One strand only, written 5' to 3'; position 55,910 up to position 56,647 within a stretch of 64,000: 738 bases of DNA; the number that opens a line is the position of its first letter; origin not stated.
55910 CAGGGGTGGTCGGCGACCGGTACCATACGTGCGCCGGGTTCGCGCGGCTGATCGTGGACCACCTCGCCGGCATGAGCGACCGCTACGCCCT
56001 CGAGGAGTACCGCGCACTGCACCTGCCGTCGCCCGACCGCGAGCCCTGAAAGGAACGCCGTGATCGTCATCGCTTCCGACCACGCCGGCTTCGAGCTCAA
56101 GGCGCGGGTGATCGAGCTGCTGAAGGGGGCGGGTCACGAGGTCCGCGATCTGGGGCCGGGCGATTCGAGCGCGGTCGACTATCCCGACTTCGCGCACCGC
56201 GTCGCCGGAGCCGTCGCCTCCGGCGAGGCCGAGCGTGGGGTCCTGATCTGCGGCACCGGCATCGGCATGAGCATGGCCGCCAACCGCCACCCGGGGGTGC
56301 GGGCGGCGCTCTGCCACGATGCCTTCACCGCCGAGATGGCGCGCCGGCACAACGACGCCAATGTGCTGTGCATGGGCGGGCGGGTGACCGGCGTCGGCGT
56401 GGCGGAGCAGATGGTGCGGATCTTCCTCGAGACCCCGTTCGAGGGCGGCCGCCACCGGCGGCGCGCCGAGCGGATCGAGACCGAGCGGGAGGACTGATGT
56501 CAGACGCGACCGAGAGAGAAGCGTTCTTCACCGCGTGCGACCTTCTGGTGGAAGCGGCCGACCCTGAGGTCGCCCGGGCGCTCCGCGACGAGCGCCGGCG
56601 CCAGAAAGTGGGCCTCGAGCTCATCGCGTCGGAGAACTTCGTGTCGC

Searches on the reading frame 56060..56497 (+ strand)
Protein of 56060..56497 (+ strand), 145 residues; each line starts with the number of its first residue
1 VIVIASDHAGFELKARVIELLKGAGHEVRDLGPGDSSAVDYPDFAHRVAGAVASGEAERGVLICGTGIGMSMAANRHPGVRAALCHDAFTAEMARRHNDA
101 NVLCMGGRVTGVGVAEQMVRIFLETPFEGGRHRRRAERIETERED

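Call 50: search_protein_families(library=pfam, proteins=[window:56060-56497:+], max_evalue=0.001)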
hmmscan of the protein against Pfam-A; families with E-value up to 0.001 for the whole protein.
window:56060-56497:+ (145 aa): 1 family
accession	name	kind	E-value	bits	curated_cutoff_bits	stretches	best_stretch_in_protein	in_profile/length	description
PF02502.23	LacAB_rpiB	-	2.6e-62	209.3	24.7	1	2-139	1-138/138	Ribose/Galactose Isomerase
